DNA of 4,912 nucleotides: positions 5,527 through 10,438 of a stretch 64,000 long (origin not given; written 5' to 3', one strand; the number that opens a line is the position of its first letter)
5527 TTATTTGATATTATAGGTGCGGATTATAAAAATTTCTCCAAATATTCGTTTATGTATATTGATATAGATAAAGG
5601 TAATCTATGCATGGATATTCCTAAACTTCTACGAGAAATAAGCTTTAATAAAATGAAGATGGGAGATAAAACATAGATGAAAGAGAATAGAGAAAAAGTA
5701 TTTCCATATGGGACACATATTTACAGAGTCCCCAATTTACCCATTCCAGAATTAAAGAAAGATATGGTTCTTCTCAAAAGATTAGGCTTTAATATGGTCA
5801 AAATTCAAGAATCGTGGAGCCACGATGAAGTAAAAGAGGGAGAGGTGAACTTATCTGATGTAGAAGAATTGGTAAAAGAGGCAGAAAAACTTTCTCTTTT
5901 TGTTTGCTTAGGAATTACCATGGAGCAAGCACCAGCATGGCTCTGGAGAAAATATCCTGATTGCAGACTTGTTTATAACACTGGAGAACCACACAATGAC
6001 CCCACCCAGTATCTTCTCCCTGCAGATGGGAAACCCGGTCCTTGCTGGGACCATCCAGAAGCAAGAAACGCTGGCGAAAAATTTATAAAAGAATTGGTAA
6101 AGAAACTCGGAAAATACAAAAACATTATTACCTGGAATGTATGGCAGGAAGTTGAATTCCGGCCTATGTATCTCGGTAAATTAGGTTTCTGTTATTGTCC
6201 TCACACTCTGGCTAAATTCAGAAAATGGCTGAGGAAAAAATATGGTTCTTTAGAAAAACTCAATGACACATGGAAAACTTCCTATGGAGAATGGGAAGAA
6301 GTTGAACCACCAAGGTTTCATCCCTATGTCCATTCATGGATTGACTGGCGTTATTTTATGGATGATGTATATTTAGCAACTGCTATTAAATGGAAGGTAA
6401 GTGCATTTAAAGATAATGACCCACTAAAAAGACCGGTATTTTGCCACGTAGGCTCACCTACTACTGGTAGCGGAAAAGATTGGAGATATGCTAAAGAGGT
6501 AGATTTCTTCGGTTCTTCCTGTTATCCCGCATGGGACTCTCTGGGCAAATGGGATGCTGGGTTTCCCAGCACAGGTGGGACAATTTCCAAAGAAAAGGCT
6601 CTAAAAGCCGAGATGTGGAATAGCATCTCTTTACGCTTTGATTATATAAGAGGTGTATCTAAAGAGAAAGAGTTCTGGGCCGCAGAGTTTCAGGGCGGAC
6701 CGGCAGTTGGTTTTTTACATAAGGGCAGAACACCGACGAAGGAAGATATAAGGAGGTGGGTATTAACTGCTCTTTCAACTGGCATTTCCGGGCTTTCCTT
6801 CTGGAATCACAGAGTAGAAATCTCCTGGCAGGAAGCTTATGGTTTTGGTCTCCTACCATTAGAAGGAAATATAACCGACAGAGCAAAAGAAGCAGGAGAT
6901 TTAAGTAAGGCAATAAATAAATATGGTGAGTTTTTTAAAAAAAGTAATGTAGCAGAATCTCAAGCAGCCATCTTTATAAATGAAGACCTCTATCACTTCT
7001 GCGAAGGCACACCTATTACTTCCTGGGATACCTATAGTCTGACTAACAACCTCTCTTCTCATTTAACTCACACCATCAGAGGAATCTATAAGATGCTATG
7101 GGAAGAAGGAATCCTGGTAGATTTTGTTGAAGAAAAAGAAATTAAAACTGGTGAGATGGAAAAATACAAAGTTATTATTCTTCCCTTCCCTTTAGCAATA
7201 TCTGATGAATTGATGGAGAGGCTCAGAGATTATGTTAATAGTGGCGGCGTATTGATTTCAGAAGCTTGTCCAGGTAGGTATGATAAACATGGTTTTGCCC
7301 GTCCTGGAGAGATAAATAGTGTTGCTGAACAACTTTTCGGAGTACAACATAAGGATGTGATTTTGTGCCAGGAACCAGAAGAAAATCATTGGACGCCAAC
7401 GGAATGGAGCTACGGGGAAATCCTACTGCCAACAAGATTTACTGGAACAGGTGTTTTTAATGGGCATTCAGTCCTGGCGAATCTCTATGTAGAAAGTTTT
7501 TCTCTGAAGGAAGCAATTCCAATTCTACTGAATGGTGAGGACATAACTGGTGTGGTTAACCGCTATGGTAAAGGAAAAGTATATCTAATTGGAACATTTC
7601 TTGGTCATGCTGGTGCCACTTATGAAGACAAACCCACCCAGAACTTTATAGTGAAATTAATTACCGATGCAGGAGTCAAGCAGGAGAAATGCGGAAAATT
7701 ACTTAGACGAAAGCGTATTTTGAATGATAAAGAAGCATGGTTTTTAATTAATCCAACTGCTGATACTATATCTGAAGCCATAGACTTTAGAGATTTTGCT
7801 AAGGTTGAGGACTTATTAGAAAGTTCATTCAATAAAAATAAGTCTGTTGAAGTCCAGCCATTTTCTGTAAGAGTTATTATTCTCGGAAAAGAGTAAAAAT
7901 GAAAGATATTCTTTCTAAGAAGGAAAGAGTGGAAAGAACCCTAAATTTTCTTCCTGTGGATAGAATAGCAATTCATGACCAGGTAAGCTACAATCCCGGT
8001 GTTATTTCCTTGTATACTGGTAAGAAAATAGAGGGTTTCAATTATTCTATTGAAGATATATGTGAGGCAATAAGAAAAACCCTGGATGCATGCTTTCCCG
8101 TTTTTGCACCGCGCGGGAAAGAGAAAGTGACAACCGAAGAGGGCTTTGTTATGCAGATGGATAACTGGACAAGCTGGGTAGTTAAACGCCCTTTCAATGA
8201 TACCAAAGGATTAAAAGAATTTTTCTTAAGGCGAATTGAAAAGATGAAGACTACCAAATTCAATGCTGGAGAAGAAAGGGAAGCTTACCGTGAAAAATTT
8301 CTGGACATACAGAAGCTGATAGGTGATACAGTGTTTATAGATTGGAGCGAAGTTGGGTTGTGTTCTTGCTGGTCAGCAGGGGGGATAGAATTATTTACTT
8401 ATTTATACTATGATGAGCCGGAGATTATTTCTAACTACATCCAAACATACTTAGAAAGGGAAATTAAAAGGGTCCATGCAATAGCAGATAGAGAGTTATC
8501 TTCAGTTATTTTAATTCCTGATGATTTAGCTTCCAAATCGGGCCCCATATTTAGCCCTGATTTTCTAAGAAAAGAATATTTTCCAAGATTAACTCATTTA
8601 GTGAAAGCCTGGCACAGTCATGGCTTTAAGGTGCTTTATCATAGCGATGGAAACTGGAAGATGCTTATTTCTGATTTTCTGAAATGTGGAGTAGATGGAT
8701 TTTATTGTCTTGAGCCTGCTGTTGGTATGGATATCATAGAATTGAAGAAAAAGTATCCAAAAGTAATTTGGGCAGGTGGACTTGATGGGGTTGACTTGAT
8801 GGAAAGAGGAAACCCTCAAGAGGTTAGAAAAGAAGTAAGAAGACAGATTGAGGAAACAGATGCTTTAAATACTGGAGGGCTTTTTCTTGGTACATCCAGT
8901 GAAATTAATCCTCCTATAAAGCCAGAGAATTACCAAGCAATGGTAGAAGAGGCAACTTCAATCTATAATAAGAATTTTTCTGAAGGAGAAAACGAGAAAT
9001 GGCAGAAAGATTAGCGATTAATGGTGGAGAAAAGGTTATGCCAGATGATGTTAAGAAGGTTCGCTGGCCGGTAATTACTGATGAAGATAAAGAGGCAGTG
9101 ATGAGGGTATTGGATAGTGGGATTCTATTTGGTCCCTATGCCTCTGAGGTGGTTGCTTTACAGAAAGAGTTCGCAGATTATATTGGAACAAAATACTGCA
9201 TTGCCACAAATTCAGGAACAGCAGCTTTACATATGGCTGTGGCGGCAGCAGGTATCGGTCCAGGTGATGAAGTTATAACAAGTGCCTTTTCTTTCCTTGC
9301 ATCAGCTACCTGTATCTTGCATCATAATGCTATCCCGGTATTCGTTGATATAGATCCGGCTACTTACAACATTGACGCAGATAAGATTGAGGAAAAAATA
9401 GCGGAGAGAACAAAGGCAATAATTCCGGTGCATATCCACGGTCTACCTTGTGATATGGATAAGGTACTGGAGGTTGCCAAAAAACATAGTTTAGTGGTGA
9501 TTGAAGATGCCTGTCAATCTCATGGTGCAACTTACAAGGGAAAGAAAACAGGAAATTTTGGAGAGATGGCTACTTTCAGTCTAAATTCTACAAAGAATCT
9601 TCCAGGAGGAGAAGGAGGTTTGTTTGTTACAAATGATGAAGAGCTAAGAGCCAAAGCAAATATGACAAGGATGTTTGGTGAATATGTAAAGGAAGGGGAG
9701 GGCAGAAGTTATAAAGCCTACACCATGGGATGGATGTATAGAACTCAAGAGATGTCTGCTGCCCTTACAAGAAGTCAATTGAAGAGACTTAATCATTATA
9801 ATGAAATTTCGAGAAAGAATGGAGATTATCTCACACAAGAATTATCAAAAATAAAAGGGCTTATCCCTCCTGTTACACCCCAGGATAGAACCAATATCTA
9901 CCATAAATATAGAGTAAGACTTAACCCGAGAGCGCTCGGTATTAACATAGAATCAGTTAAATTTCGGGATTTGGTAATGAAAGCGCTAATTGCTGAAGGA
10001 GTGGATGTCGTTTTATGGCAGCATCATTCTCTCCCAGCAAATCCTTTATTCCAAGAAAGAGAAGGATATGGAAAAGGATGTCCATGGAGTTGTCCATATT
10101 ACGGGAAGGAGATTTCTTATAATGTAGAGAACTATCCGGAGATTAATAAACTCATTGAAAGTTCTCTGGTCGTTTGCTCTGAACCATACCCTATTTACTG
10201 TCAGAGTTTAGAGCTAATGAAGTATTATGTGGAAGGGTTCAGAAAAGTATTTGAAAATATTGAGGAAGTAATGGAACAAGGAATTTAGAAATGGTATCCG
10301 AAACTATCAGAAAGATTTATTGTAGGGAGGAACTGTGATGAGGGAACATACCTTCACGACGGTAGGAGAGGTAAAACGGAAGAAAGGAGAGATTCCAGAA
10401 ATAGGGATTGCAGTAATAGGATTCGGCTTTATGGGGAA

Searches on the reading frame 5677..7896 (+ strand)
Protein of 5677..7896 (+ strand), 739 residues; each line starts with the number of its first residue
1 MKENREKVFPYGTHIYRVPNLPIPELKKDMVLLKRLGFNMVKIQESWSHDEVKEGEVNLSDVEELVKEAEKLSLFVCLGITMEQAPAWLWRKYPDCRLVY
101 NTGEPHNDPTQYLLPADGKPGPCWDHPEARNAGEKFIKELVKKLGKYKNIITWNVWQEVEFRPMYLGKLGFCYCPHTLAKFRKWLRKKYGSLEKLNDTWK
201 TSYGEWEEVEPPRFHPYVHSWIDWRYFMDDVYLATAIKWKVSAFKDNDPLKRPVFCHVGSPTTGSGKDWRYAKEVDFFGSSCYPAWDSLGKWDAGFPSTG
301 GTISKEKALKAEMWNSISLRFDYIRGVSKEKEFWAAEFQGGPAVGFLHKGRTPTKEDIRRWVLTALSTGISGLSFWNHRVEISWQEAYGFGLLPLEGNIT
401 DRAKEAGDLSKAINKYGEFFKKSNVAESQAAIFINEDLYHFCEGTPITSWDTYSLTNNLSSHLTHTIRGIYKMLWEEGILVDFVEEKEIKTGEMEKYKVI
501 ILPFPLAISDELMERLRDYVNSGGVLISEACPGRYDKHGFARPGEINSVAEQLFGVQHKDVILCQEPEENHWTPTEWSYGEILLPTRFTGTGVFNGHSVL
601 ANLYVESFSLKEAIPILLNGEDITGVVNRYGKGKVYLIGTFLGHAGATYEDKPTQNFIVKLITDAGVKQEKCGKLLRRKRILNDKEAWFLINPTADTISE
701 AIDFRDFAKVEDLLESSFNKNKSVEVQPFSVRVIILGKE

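Call 23: search_protein_families(library=pfam, proteins=[window:5677-7896:+], max_evalue=0.00001)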
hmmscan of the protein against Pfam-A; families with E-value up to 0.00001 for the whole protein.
window:5677-7896:+ (739 aa): 2 families
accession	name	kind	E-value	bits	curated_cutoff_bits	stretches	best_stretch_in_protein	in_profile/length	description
PF02449.21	Glyco_hydro_42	-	2.1e-38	133.1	21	1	26-415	12-375/376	Beta-galactosidase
PF08532.16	Glyco_hydro_42M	-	5.5e-16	59.2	25.8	1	457-648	22-187/207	Beta-galactosidase trimerisation domain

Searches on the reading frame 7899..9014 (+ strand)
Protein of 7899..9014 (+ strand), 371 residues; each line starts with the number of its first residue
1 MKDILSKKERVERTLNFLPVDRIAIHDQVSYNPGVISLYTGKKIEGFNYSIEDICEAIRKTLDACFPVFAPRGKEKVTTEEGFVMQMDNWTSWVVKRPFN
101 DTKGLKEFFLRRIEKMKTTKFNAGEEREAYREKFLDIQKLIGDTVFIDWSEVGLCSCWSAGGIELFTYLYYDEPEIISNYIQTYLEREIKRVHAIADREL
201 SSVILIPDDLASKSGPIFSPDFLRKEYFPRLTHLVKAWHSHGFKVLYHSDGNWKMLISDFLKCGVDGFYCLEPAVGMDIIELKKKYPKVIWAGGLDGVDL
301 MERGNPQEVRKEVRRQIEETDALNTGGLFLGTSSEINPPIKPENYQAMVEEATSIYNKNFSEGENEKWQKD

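Call 23: search_protein_families(library=pfam, proteins=[window:7899-9014:+], max_evalue=0.00001)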
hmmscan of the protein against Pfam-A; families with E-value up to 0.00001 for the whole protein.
window:7899-9014:+ (371 aa): 1 family
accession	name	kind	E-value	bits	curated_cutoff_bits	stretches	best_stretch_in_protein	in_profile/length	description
PF01208.23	URO-D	-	5.2e-13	49.2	23.9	1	163-353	162-344/346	Uroporphyrinogen decarboxylase (URO-D)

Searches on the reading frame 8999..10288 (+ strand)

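Call 23: search_protein_families(library=pfam, proteins=[window:8999-10288:+], max_evalue=0.00001)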
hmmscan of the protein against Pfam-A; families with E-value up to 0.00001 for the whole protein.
window:8999-10288:+ (429 aa): 4 families
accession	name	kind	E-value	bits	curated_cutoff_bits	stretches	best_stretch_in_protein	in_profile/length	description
PF01041.23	DegT_DnrJ_EryC1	-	1.1e-94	318.1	19.8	1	26-373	3-340/360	DegT/DnrJ/EryC1/StrS aminotransferase family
PF01053.26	Cys_Met_Meta_PP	-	3.3e-08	32.9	27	1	52-219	55-221/381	Cys/Met metabolism PLP-dependent enzyme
PF01212.27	Beta_elim_lyase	-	6.4e-07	29.4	27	1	49-268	32-263/288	Beta-eliminating lyase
PF00155.27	Aminotran_1_2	-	1e-06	28.6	19.7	0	51-168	44-183/361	Aminotransferase class I and II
